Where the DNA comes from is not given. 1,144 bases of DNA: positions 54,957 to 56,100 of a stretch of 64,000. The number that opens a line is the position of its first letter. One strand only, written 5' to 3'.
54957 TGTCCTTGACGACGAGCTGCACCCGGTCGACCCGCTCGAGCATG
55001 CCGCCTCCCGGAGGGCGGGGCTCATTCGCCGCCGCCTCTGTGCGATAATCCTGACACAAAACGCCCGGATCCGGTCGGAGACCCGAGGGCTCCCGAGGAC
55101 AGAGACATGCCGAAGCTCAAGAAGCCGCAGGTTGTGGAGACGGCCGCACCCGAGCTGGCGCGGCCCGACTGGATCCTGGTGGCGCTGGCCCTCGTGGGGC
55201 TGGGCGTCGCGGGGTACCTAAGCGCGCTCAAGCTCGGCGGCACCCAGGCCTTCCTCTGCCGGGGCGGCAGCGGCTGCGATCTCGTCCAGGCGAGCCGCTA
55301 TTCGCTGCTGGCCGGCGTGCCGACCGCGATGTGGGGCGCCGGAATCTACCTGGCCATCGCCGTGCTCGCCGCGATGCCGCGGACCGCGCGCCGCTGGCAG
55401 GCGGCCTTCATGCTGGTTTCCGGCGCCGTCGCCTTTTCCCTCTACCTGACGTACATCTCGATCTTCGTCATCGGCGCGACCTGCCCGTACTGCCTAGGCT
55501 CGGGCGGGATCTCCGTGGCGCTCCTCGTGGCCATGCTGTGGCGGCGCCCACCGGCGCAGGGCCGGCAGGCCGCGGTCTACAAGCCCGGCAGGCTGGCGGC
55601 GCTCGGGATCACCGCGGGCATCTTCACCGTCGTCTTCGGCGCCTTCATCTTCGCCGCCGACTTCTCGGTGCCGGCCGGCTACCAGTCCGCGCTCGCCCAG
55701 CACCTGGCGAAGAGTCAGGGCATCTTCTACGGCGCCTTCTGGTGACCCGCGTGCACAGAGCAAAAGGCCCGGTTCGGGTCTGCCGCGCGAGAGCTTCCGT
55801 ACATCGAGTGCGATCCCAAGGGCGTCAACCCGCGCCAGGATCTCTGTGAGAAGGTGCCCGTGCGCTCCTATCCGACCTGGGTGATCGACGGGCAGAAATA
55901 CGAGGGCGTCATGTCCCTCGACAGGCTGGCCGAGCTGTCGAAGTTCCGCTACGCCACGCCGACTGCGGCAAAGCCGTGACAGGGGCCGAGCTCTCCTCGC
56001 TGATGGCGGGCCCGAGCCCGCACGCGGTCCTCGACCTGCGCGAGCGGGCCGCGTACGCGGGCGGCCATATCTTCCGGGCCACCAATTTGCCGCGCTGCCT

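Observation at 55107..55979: In-frame TGA at the first Cys of the thioredoxin CxxC motif in a VKOR-Trx fusion: candidate selenocysteine-containing VKOR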

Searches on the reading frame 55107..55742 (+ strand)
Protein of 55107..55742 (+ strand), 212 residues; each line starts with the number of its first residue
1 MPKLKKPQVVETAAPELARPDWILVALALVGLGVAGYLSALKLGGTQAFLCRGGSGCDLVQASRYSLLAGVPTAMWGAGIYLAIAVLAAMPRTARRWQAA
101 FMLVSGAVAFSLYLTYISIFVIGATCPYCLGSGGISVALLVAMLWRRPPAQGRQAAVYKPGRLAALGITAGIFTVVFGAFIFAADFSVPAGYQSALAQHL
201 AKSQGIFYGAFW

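Call 43: search_protein_representatives(protein=window:55107-55742:+)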
Query: 212 residues. Proteins with E-value up to 0.001 (for the whole library): 3881; up to 1e-10: 456; up to 1e-30: 18. The best 150 are listed.
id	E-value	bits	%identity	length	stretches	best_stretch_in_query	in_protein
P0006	7.5e-120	414.7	92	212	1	1-212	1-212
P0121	2.2e-88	312.0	90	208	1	1-165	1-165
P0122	6.7e-75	267.9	80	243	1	1-160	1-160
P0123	1.4e-68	247.2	71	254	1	1-173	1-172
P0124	5.5e-57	209.4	76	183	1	10-138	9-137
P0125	7.2e-52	192.7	51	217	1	11-212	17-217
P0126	2.9e-44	167.8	85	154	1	18-111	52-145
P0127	8.1e-44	166.4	77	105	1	108-212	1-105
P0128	9.8e-44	166.1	83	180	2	35-95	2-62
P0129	9.4e-39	149.8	53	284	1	11-157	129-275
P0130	1.2e-38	149.4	48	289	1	11-212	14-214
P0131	3.4e-38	148.0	50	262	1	7-186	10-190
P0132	9.8e-37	143.2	52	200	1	25-202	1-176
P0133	3.2e-36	141.5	44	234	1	16-212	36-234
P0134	2.6e-35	138.6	47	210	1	11-212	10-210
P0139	9.5e-28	113.9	44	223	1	19-212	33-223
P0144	7.5e-26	107.7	38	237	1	18-212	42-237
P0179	2.5e-19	86.4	29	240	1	6-212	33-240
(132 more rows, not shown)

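Call 45: find_encoding_contigs(protein=P0179, flank=3000, max_places=3)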
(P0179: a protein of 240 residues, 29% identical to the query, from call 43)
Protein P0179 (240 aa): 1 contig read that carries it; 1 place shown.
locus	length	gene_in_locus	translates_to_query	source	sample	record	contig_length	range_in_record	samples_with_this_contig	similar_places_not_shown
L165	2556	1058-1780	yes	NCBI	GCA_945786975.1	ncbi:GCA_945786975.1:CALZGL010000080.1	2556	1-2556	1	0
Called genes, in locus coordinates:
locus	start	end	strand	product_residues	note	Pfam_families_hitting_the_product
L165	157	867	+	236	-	PF13641:Glyco_tranf_2_3, PF00535:Glycos_transf_2, PF10111:Glyco_tranf_2_2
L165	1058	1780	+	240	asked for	PF07884:VKOR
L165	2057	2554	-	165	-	?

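Call 46: find_encoding_contigs(protein=P0144, flank=3000, max_places=3)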
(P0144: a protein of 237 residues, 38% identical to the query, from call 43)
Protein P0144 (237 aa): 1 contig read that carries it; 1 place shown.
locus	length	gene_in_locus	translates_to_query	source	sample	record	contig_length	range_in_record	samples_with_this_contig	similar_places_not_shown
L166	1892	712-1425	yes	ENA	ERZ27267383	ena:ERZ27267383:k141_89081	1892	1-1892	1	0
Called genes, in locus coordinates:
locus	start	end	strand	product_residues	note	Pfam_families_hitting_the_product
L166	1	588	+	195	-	?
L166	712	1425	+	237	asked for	PF07884:VKOR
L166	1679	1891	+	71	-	?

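Call 47: find_encoding_contigs(protein=P0133, flank=3000, max_places=3)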
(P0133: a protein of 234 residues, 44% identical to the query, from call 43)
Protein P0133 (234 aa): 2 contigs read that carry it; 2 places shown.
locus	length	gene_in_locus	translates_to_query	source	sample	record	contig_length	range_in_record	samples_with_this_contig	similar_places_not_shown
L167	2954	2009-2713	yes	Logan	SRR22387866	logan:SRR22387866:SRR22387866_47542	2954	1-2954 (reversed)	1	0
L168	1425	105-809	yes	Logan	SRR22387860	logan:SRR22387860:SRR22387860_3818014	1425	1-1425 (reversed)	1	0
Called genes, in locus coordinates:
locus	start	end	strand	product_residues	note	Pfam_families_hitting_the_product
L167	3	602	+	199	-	?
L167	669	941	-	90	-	PF00899:ThiF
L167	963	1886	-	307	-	PF00581:Rhodanese, PF00899:ThiF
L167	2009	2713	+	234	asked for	PF07884:VKOR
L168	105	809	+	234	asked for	PF07884:VKOR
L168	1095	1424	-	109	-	?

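Call 48: find_encoding_contigs(protein=P0125, flank=3000, max_places=3)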
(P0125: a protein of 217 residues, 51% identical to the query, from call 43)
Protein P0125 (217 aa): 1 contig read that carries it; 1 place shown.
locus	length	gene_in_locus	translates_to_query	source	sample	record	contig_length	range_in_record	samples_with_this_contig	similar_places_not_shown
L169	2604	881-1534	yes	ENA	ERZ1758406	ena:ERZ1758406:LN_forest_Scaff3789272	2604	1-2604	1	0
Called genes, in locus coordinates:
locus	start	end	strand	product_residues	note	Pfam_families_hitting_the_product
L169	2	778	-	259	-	?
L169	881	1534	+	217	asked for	PF07884:VKOR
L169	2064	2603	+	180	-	?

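Call 49: find_encoding_contigs(protein=P0139, flank=3000, max_places=3)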
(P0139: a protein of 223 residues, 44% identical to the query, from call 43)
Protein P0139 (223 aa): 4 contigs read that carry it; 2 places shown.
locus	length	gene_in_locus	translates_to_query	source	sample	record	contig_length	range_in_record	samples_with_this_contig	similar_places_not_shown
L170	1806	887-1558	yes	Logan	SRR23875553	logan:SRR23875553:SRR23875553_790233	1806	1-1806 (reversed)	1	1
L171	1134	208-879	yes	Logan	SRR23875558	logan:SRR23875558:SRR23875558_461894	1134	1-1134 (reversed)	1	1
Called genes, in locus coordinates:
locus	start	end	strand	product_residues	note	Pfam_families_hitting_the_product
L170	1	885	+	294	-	?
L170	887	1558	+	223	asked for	PF07884:VKOR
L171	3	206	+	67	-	?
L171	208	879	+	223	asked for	PF07884:VKOR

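Call 59: list_cluster_members(proteins=[window:55107-55742:+, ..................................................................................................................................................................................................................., P0057, P0022, P0105, P0179])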
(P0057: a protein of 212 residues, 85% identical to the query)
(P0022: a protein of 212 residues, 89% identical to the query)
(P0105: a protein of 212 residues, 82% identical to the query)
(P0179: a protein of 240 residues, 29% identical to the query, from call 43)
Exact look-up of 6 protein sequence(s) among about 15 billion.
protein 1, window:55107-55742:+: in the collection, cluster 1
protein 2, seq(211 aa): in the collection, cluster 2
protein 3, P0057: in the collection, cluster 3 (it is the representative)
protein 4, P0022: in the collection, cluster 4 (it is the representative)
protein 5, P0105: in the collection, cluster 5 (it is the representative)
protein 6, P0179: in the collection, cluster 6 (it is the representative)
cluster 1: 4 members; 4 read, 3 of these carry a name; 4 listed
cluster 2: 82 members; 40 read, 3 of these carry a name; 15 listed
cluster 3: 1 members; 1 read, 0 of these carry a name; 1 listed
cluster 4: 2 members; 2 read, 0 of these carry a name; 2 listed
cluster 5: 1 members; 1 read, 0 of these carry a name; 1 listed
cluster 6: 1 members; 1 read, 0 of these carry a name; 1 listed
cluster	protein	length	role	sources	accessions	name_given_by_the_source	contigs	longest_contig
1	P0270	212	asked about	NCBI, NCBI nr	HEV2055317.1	MAG TPA: vitamin K epoxide reductase family protein [Methylomirabilota bacterium] | vitamin K epoxide reductase family protein [Methylomirabilota bacterium]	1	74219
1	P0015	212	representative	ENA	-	-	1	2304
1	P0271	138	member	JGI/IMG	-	hypothetical protein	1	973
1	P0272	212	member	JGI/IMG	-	uncharacterized membrane protein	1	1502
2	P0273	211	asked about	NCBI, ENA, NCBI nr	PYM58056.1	MAG: hypothetical protein DMD77_09900 [Candidatus Rokuibacteriota bacterium] | MAG: hypothetical protein DMD77_09900 [Candidatus Rokubacteria bacterium]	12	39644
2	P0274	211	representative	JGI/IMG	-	-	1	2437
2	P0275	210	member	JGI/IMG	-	uncharacterized membrane protein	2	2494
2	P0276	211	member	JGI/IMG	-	uncharacterized membrane protein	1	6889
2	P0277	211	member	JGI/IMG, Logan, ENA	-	-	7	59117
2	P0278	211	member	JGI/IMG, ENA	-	-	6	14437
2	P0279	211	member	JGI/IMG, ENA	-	-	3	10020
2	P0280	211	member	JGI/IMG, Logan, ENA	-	-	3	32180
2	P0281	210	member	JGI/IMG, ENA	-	-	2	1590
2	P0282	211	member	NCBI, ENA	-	-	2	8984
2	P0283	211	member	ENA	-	-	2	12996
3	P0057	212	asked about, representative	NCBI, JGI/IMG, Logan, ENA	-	-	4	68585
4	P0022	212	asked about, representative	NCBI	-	-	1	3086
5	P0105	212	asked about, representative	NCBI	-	-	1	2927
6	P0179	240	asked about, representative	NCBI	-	-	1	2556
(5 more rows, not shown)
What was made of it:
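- Gene callers and GenBank stop at the TGA (212-aa HEV2055317.1, call 59).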

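Call 69: find_encoding_contigs(protein=P0130, flank=3000, max_places=2)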
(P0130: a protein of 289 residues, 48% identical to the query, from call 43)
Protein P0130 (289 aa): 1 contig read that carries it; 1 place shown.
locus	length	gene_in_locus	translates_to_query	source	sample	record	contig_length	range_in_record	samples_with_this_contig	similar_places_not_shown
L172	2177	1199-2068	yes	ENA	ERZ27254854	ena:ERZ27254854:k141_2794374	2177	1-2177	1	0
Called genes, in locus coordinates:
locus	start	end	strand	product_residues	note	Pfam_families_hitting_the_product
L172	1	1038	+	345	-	?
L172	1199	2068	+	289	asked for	PF07884:VKOR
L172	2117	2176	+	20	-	?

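Call 70: find_encoding_contigs(protein=P0134, flank=3000, max_places=2)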
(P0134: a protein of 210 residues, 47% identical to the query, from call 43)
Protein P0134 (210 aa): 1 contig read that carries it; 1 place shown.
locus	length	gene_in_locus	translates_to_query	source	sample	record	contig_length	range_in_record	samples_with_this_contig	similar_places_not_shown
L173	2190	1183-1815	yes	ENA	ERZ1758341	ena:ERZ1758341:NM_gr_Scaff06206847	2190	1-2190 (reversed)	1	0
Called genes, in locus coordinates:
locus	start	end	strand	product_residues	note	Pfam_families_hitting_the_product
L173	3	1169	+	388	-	?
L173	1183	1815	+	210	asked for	PF07884:VKOR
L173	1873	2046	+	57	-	-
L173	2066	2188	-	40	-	?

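Call 74: find_homologous_proteins(query=P0144, max_evalue=1e-10)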
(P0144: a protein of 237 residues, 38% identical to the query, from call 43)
Query P0144 (237 aa): 385 proteins with E <= 1e-10 among 1597 candidates; the best 120 are listed.
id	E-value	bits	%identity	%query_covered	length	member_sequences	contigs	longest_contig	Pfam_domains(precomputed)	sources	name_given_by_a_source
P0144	1.2e-154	531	100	100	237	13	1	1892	PF07884.20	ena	-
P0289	6.1e-136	470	89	100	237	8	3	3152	PF07884.20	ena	-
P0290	7.2e-123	427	83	95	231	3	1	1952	PF07884.20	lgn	-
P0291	2.9e-117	408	76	95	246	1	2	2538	PF07884.20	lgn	-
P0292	1.6e-110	386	86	85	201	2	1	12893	PF07884.20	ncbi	ncbi:MAG: vitamin K epoxide reductase family protein [bacterium]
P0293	2.9e-92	327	64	97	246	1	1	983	PF07884.20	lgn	-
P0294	7.4e-81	289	57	100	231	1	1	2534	PF07884.20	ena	-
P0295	1.3e-72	262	54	100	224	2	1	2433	PF07884.20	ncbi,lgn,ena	-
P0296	2.8e-72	261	48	95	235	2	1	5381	PF07884.20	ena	-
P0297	4.9e-72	260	54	100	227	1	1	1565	PF07884.20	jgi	jgi:uncharacterized membrane protein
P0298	2.6e-71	258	50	100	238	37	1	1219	PF07884.20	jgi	jgi:uncharacterized membrane protein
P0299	1.2e-70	256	50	100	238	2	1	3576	PF07884.20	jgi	jgi:uncharacterized membrane protein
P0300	2.6e-69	251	50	99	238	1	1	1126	PF07884.20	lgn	-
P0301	4.7e-69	251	49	99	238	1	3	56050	PF07884.20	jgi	jgi:uncharacterized membrane protein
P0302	4.7e-69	251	49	98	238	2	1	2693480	PF07884.20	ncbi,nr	ncbi:MAG: vitamin K epoxide reductase family protein [Nitrospiraceae bacterium]|nr:MAG: vitamin K ep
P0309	1.3e-67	246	50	95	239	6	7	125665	PF07884.20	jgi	jgi:uncharacterized membrane protein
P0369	5.2e-58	214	43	98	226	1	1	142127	PF07884.20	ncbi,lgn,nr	ncbi:MAG: vitamin K epoxide reductase family protein [Nitrospirae bacterium]|nr:vitamin K epoxide re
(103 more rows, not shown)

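Call 76: find_encoding_contigs(protein=P0302, flank=10000, max_places=1)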
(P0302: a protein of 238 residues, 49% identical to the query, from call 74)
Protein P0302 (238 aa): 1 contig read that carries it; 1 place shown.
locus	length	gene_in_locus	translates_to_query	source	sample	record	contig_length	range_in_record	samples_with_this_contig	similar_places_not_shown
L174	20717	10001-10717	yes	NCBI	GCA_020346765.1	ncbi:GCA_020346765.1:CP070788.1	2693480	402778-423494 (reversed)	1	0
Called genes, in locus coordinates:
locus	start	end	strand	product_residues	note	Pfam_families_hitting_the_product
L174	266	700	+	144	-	PF01475:FUR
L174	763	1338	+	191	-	PF02421:FeoB_N, PF01926:MMR_HSR1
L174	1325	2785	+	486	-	PF17910:FeoB_Cyto, PF07670:Gate, PF07664:FeoB_C, PF07670:Gate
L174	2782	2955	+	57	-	-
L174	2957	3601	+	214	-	PF02742:Fe_dep_repr_C, PF04023:FeoA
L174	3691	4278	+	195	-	PF00440:TetR_N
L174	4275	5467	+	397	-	PF02321:OEP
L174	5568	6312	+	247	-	PF13424:TPR_12 (faint), PF14559:TPR_19 (faint), PF00515:TPR_1 (faint), PF07719:TPR_2 (faint)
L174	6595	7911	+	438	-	PF05694:SBP56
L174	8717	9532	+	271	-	-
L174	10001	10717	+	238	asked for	PF07884:VKOR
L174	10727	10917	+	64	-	-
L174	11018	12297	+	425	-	PF02321:OEP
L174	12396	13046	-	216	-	PF07885:Ion_trans_2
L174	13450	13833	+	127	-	PF11322:DUF3124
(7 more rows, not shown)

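Call 77: find_encoding_contigs(protein=P0369, flank=10000, max_places=1)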
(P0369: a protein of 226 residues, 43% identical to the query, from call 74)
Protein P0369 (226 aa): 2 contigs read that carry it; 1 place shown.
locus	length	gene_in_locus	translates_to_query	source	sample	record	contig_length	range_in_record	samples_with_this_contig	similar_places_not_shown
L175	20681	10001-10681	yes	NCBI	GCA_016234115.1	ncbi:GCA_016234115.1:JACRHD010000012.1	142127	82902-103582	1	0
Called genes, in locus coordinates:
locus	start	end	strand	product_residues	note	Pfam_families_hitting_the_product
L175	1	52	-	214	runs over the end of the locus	PF07963:N_methyl, PF12019:GspH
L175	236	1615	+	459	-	PF01523:PmbA_TldD_1st, PF19290:PmbA_TldD_2nd, PF19289:PmbA_TldD_3rd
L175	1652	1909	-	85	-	PF09656:PGPGW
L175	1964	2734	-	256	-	PF01145:Band_7, PF13421:Band_7_1 (weak)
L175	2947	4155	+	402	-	PF25917:BSH_RND (weak), PF25973:BSH_CzcB (faint), PF25876:HH_MFP_RND (weak), PF25954:Beta-barrel_RND_2, PF25990:Beta-barrel_YknX (weak), PF25967:RND-MFP_C (weak), PF25989:YknX_C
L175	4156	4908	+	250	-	PF00005:ABC_tran, PF13304:AAA_21 (faint)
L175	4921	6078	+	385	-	PF12704:MacB_PCD (weak), PF02687:FtsX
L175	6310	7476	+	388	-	PF12704:MacB_PCD, PF02687:FtsX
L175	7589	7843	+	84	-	-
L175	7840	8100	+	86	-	-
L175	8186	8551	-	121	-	PF18480:DUF5615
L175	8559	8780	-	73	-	PF04255:DUF433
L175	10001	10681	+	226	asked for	PF07884:VKOR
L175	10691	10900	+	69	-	-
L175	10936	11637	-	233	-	PF00072:Response_reg, PF00486:Trans_reg_C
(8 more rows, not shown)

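Call 78: find_encoding_contigs(protein=P0309, flank=10000, max_places=2)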
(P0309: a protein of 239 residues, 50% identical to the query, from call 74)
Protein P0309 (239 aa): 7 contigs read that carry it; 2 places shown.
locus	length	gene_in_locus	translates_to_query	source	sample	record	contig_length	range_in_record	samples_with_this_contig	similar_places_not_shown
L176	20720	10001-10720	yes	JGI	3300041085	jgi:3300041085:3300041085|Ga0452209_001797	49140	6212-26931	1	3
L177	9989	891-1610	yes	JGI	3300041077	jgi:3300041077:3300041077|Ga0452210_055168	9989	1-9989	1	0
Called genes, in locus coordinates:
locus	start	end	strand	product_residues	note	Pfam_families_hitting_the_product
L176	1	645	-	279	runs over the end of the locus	PF00528:BPD_transp_1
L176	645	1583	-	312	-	PF00528:BPD_transp_1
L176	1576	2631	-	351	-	PF00005:ABC_tran, PF13304:AAA_21 (faint)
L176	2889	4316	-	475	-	PF01547:SBP_bac_1, PF13416:SBP_bac_8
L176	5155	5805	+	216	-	PF00581:Rhodanese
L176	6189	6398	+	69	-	PF07311:Dodecin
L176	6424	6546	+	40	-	-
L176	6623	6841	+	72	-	-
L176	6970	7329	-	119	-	-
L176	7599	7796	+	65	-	-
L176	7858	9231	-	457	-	PF00158:Sigma54_activat, PF14532:Sigma54_activ_2, PF07728:AAA_5 (weak), PF25601:AAA_lid_14, PF02954:HTH_8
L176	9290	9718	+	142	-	-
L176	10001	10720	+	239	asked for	PF07884:VKOR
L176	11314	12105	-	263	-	-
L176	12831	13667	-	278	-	PF13578:Methyltransf_24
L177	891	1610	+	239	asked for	PF07884:VKOR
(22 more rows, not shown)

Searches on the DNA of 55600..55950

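Call 8: search_rna_families(source=window, start=55600, end=55950, threshold=evalue, max_evalue=10, show_alignments=3)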
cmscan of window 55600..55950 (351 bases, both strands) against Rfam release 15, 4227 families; matches with E-value up to 10: 3.
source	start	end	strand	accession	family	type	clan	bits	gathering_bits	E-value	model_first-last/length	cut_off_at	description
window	55894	55920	-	RF01785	blv_FSE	Cis-reg; frameshift_element;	-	15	34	3.1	1-27/27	no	ribosomal frameshift site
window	55682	55774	-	RF02169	PVT1_6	Gene; lncRNA;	-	14.4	45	2.8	1-113/113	no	Pvt1 oncogene conserved region 6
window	55624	55640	-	RF01276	sR53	Gene; snRNA; snoRNA; CD-box;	-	9.4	49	9.6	1-60/60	no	Small nucleolar RNA sR53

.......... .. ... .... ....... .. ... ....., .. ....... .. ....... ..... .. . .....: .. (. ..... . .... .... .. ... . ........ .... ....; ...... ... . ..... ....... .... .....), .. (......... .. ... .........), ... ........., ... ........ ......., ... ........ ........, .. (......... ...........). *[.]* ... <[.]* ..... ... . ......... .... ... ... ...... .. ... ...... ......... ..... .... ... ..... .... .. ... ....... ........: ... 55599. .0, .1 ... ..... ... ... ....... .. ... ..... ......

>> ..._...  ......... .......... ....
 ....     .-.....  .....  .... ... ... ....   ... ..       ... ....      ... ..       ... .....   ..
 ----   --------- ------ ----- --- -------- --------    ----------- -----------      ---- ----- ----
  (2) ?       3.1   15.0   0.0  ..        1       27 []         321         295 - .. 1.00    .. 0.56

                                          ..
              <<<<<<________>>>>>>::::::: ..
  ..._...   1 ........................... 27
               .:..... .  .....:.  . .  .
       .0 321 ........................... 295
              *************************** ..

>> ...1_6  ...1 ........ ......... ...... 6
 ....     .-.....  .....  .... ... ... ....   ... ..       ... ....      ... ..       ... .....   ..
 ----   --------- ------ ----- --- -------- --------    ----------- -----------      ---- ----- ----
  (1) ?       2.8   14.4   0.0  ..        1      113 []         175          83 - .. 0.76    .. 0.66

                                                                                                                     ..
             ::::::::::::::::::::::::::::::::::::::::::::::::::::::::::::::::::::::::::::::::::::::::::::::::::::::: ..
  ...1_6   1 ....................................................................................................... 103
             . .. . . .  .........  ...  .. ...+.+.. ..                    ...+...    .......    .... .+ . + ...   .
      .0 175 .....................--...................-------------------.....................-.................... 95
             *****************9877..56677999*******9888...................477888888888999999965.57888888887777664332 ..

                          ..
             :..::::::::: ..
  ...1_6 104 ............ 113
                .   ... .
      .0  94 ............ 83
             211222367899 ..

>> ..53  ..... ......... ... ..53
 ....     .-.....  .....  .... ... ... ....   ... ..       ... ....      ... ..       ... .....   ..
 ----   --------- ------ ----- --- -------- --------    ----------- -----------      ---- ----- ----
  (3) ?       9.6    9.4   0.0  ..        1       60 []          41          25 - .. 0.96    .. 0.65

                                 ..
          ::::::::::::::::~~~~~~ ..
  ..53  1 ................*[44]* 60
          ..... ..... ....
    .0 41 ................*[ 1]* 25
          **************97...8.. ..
